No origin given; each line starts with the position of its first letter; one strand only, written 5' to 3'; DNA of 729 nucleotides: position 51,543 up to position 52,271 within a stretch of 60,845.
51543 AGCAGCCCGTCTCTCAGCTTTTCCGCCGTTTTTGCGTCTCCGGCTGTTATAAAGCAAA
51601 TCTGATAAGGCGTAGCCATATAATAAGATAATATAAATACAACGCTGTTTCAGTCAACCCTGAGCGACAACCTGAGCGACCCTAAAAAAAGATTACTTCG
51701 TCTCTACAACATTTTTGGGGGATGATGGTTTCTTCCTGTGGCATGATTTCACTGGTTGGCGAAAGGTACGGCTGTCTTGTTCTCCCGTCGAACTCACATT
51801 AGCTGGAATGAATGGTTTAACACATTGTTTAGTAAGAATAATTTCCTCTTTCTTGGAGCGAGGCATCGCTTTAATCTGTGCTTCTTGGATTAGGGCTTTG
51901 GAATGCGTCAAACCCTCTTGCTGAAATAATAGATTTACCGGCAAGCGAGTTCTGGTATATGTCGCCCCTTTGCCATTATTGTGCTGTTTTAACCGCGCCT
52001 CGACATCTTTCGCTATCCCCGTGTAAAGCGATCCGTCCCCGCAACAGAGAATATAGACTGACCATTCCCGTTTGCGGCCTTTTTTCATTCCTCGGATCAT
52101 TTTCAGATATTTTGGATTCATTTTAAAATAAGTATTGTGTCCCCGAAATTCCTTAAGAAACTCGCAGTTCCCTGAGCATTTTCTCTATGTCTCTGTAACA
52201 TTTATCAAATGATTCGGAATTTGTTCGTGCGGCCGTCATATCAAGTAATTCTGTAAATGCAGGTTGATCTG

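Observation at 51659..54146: A 2.4-kb islet bounded by direct repeats encodes an ABC/OLD-type ATPase, a DUF4276 (Toprim-like) protein and a GIY-YIG nuclease: a candidate uncharacterised defence module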

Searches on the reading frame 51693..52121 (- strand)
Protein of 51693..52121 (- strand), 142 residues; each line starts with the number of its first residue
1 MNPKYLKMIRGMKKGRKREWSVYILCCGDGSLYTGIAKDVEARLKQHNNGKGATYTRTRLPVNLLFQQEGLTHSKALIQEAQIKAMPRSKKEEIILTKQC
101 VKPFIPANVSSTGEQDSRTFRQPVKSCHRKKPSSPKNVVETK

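Call 4: search_protein_families(library=pfam, proteins=[window:51693-52121:-], max_evalue=0.01)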
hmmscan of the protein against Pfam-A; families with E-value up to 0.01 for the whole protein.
window:51693-52121:- (142 aa): 1 family
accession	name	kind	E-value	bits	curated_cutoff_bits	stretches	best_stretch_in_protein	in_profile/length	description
PF01541.30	GIY-YIG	-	3e-15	56.7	22.6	1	20-89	2-74/78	GIY-YIG catalytic domain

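Call 5: search_protein_families(library=padloc, proteins=[window:51693-52121:-], max_evalue=0.01)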
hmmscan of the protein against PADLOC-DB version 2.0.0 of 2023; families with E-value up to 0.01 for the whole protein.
window:51693-52121:- (142 aa): 2 families
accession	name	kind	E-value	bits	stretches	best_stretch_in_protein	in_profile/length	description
PDLC04922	PDC-S14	-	0.00041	17.7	1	13-106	41-129/305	-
PDLC04923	PDC-S14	-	0.0073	13.4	0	21-51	72-108/320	-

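Call 6: search_protein_families(library=ncbifam, proteins=[window:51693-52121:-], max_evalue=0.01)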
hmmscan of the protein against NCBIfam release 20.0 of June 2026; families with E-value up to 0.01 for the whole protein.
window:51693-52121:- (142 aa): 0 families

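Call 24: find_homologous_proteins(query=window:51693-52121:-, max_evalue=0.001)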
Query window:51693-52121:- (142 aa): 717 proteins with E <= 0.001 among 730 candidates; the best 120 are listed.
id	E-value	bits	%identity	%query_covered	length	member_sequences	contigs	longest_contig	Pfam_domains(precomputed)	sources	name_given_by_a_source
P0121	1.6e-84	298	100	95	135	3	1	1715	PF01541.31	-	-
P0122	3.9e-48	181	76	74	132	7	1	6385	PF01541.31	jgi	-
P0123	6.9e-46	173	72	76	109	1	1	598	PF01541.31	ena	-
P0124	8.6e-46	173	71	76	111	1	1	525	PF01541.31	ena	-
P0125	2.2e-45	172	71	76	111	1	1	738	PF01541.31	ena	-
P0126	3.3e-45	171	77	71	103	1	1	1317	PF01541.31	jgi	-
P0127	1.1e-44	169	77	71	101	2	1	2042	PF01541.31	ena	-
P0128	1.4e-44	169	75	71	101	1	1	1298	PF01541.31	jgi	-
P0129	2.5e-44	168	74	71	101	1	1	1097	PF01541.31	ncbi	-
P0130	3.0e-44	168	75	70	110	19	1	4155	PF01541.31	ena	-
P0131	4.1e-44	168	76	70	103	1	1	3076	PF01541.31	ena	-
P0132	6.0e-44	167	75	71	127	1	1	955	PF01541.31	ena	-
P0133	6.8e-44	167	77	70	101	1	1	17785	PF01541.31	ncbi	-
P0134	6.9e-44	167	78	68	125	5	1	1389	PF01541.31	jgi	-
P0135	7.7e-44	167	69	80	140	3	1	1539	PF01541.31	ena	-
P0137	8.0e-44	167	80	68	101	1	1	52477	PF01541.31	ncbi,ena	-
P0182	2.4e-42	162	78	68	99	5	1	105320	PF01541.31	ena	-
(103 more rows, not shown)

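Call 25: find_encoding_contigs(protein=P0122, flank=5000, max_places=3)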
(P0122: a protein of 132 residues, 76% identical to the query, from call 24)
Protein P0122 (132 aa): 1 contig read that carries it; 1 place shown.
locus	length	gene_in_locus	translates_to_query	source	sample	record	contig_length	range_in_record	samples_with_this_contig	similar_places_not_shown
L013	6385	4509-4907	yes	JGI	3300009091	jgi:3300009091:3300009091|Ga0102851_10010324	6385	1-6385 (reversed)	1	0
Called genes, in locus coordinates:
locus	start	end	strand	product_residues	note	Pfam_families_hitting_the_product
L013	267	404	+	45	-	-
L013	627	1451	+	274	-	PF13406:SLT_2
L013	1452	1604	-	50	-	-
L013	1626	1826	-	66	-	-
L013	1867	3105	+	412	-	PF10518:TAT_signal (faint), PF04909:Amidohydro_2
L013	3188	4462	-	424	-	PF07690:MFS_1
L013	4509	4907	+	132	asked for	PF01541:GIY-YIG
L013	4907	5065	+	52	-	-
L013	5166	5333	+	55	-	-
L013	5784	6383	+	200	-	?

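Call 26: find_encoding_contigs(protein=P0137, flank=5000, max_places=3)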
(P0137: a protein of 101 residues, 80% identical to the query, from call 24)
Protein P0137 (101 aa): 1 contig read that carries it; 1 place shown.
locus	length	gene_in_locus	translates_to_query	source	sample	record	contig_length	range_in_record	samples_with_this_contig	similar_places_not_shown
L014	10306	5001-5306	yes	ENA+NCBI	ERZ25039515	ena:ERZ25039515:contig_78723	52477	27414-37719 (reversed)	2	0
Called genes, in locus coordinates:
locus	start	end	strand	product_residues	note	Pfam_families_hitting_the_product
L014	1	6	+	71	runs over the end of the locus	PF01208:URO-D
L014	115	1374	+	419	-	PF13433:Peripla_BP_5, PF13458:Peripla_BP_6, PF01094:ANF_receptor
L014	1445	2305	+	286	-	PF02653:BPD_transp_2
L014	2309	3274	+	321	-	PF02653:BPD_transp_2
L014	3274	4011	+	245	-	PF13476:AAA_23 (weak), PF00005:ABC_tran, PF12399:BCA_ABC_TP_C (weak)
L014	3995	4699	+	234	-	PF13555:AAA_29 (weak), PF00005:ABC_tran, PF13304:AAA_21 (faint)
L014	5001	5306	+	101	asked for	PF01541:GIY-YIG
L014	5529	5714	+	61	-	-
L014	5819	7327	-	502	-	PF01406:tRNA-synt_1e, PF00133:tRNA-synt_1 (faint), PF09334:tRNA-synt_1g, PF01921:tRNA-synt_1f (weak), PF09190:DALR_2, PF23493:CysS_C (weak)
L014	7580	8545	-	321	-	PF00749:tRNA-synt_1c, PF19269:Anticodon_2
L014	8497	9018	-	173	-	PF00749:tRNA-synt_1c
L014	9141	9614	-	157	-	PF02542:YgbB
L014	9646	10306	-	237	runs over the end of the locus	PF01128:IspD, PF12804:NTP_transf_3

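Call 27: find_encoding_contigs(protein=P0182, flank=5000, max_places=3)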
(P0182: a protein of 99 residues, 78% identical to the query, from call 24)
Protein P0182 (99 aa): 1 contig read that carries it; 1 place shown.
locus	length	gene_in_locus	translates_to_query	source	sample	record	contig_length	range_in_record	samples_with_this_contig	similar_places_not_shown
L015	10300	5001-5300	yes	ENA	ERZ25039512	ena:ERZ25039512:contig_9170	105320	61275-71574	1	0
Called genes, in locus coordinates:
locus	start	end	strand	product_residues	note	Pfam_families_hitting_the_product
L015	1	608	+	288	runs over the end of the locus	PF00106:adh_short, PF01370:Epimerase (weak), PF08659:KR, PF13561:adh_short_C2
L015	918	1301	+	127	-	PF00583:Acetyltransf_1, PF13673:Acetyltransf_10 (weak), PF13508:Acetyltransf_7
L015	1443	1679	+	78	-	-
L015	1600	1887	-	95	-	-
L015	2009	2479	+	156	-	-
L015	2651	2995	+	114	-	-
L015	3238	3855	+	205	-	-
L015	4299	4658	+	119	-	PF08774:VRR_NUC (weak)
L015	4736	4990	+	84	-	PF09720:Unstab_antitox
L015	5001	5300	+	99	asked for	PF01541:GIY-YIG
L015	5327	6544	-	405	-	PF07690:MFS_1, PF12832:MFS_1_like, PF00083:Sugar_tr (weak), PF07690:MFS_1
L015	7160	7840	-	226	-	PF03843:Slp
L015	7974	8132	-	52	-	-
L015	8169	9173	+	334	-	PF08450:SGL (faint), PF24684:Vgb_lyase, PF21959:DUF6923 (faint), PF01436:NHL (faint), PF24684:Vgb_lyase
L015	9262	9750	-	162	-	-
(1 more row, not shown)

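Call 51: search_solved_structures(query=window:51693-52121:-, max_evalue=0.01, show_alignments=1)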
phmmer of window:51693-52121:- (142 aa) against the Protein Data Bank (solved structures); distinct sequences matched with E-value up to 0.01: 2.
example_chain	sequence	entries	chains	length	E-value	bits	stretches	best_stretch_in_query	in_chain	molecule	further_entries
1zg2_A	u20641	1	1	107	3.6e-14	55.9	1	21-98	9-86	Hypothetical UPF0213 protein BH0048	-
1ywl_A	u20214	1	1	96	2e-12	50.3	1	17-97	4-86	Hypothetical UPF0213 protein EF2693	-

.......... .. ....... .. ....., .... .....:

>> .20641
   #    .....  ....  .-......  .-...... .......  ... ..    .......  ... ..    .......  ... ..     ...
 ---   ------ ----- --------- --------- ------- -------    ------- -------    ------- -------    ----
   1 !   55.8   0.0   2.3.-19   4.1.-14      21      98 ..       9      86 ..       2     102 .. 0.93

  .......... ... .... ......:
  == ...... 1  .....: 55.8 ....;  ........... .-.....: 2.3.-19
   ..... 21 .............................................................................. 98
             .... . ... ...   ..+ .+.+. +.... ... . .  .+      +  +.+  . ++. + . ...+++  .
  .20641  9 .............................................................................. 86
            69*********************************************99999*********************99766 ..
